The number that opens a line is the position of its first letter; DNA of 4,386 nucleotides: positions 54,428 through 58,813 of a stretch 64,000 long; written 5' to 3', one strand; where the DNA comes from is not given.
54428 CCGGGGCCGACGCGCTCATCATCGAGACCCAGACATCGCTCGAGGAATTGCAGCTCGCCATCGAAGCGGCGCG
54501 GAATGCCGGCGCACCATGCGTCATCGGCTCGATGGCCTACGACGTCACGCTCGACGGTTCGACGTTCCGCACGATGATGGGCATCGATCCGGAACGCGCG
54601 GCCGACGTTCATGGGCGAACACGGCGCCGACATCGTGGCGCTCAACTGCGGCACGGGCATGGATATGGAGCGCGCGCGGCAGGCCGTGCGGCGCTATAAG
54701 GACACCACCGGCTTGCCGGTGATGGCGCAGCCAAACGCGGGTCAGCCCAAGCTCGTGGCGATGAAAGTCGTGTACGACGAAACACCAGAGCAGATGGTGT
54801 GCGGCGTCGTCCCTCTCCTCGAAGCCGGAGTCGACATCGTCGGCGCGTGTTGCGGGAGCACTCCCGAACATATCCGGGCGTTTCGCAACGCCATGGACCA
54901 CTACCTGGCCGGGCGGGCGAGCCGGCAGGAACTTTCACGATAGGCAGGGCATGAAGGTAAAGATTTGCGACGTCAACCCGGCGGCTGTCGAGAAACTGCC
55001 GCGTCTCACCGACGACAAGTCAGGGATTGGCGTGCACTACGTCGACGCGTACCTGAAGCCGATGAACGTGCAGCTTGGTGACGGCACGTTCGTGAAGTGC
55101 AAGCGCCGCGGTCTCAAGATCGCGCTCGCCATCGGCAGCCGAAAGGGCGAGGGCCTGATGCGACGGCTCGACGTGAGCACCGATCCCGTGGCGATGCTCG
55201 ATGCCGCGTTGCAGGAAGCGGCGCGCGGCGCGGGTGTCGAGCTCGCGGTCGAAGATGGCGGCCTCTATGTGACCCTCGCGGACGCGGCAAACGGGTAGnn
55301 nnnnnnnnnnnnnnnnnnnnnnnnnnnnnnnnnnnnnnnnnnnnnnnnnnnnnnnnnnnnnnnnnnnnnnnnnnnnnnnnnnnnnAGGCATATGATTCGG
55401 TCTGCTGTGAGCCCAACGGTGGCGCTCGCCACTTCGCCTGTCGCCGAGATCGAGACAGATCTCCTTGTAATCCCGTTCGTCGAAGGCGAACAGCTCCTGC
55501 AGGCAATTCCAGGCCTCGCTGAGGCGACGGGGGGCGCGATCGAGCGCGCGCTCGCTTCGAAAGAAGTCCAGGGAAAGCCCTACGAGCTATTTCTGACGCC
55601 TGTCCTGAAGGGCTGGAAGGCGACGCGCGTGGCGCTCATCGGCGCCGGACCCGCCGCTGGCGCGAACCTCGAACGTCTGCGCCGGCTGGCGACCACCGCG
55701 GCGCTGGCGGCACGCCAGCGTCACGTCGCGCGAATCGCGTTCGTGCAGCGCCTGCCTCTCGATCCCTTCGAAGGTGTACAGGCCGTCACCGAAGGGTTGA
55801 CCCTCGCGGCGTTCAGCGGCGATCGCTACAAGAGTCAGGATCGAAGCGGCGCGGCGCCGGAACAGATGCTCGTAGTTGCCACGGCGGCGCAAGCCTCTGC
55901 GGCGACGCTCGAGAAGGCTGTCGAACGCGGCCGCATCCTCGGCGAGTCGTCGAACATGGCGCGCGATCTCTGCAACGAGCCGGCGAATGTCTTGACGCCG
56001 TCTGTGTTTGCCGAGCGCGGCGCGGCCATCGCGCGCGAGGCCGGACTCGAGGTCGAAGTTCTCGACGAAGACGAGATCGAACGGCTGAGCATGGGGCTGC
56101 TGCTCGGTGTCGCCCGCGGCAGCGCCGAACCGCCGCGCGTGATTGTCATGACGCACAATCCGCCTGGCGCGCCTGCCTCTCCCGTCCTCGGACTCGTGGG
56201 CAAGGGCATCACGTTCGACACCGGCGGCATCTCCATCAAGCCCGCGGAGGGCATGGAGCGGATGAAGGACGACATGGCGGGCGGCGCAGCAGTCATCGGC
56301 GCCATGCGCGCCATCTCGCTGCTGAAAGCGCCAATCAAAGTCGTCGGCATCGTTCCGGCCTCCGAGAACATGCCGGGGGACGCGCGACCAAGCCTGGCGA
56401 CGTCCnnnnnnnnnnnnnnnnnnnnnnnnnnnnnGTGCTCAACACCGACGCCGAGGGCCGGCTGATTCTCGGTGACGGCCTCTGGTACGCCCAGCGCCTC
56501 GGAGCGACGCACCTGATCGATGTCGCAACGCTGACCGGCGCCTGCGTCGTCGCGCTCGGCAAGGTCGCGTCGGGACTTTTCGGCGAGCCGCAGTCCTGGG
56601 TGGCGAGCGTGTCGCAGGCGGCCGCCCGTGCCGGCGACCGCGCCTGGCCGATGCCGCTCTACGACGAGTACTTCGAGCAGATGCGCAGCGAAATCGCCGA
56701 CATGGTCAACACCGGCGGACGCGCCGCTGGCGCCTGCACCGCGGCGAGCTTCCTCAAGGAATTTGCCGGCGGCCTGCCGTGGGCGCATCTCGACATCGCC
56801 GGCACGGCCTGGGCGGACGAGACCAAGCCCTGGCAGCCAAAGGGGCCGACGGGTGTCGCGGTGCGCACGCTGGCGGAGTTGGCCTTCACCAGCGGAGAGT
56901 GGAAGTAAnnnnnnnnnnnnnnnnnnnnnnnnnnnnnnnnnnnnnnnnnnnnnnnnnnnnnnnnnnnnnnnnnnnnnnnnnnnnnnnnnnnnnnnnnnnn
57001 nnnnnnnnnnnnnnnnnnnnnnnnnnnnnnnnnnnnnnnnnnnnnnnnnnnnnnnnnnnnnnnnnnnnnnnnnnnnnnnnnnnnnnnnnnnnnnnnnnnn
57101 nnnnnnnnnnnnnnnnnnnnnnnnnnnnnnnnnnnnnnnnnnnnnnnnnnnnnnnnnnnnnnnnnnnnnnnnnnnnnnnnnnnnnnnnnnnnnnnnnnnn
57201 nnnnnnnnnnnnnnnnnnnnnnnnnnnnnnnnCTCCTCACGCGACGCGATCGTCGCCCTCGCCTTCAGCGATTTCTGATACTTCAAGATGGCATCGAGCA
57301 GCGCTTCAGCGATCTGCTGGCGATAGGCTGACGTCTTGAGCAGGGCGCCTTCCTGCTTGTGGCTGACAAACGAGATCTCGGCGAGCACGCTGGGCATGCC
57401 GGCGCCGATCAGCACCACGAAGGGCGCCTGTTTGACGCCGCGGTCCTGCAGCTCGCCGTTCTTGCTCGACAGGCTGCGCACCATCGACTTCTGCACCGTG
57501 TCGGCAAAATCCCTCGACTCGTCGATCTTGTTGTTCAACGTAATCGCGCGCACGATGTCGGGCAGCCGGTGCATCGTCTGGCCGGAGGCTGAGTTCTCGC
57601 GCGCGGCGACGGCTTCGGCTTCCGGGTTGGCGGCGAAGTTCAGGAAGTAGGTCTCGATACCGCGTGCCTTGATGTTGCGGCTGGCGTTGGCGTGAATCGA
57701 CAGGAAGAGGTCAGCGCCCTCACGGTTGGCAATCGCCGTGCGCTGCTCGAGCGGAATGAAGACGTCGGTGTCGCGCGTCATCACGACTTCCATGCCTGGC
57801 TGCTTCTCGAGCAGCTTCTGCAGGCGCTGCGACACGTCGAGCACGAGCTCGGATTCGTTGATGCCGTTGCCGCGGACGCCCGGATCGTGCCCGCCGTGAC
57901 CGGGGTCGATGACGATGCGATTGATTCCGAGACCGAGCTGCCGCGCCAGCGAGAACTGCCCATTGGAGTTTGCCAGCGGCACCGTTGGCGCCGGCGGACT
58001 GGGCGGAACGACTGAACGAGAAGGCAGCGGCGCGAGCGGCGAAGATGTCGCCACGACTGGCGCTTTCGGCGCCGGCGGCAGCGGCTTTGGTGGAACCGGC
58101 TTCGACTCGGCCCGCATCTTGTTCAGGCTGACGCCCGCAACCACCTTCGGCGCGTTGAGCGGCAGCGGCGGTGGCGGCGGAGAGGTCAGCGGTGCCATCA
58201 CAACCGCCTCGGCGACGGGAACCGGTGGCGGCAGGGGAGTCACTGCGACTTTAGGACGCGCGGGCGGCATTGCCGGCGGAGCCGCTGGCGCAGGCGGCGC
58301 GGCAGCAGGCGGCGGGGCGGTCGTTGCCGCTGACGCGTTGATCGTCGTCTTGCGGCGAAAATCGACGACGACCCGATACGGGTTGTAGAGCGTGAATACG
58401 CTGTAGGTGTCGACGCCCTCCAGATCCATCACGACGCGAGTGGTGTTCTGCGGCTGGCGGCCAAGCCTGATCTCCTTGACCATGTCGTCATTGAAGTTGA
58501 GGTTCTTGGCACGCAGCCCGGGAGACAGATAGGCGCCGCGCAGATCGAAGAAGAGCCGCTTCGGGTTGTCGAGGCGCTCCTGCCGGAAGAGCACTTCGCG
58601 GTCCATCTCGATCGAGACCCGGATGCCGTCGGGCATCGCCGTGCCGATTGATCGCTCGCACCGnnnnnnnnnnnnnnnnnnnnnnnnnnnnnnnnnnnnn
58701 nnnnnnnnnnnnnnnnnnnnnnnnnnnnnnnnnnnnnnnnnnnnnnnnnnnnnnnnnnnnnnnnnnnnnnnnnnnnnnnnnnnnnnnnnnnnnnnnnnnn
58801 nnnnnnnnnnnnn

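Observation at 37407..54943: Hypothesis: a corrinoid-dependent demethylase for 4-O-methyl-glucuronate embedded in a glucuronoxylan locus, passing the methyl group to homocysteine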

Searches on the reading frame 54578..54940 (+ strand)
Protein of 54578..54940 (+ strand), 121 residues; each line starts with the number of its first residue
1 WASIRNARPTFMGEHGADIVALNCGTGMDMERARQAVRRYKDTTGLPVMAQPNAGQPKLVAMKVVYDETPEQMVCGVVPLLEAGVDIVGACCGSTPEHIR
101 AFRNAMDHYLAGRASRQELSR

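Call 9: search_protein_families(library=pfam, proteins=[window:54578-54940:+], max_evalue=0.01)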
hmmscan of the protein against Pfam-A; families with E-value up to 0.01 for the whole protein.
window:54578-54940:+ (121 aa): 1 family
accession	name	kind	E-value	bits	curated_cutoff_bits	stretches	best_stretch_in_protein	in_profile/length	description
PF02574.22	S-methyl_trans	-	3.1e-18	67.1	22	1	16-105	197-282/283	Homocysteine S-methyltransferase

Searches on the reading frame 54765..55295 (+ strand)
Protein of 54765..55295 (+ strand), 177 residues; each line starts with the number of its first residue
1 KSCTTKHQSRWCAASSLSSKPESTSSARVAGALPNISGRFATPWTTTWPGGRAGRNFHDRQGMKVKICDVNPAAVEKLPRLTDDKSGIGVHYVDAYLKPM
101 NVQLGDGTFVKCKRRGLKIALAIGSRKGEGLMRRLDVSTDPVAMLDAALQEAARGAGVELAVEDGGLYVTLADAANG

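Call 9: search_protein_families(library=pfam, proteins=[window:54765-55295:+], max_evalue=0.01)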
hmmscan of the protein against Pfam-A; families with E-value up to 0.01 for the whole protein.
window:54765-55295:+ (177 aa): 0 families

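Call 12: search_protein_families(library=ncbifam, proteins=[window:54765-55295:+], max_evalue=0.01)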
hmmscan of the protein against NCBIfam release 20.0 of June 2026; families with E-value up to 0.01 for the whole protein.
window:54765-55295:+ (177 aa): 0 families

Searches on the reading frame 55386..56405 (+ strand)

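Call 9: search_protein_families(library=pfam, proteins=[window:55386-56405:+], max_evalue=0.01)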
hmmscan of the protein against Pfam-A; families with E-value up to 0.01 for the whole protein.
window:55386-56405:+ (340 aa): 2 families
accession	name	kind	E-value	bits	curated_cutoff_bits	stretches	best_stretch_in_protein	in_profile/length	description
PF00883.26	Peptidase_M17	-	8.4e-52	176.8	25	1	190-332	1-143/310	Cytosol aminopeptidase family, catalytic domain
PF02789.23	Peptidase_M17_N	-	9e-17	61.6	23.4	1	28-151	1-128/129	Cytosol aminopeptidase family, N-terminal domain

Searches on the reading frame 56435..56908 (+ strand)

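Call 47: search_protein_families(library=pfam, proteins=[window:56435-56908:+], max_evalue=0.001)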
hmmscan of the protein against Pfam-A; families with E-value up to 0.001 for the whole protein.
window:56435-56908:+ (157 aa): 1 family
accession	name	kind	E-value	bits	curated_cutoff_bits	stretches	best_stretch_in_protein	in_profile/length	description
PF00883.26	Peptidase_M17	-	1.6e-54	185.7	25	1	2-146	163-309/310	Cytosol aminopeptidase family, catalytic domain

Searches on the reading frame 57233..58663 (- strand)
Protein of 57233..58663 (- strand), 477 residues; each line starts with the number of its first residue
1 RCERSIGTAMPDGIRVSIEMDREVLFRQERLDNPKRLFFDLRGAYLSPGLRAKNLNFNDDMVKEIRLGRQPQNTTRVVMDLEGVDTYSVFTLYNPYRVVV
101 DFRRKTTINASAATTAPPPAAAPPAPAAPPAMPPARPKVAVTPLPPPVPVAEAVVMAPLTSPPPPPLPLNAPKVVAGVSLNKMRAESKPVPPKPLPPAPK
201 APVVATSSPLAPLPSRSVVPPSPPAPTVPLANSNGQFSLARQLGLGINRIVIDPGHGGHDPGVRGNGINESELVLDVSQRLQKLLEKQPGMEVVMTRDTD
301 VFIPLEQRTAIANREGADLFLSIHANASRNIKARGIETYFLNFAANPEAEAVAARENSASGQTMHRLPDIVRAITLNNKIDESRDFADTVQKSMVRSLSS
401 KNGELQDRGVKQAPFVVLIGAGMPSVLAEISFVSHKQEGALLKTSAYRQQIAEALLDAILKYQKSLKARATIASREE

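Call 47: search_protein_families(library=pfam, proteins=[window:57233-58663:-], max_evalue=0.001)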
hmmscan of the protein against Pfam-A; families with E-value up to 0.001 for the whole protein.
window:57233-58663:- (477 aa): 2 families
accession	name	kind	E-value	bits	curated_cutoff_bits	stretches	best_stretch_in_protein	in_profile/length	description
PF01520.23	Amidase_3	-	3.8e-53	180.5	27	1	250-460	1-173/174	N-acetylmuramoyl-L-alanine amidase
PF11741.13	AMIN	-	9.9e-16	58.1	20.5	1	11-85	8-83/101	AMIN domain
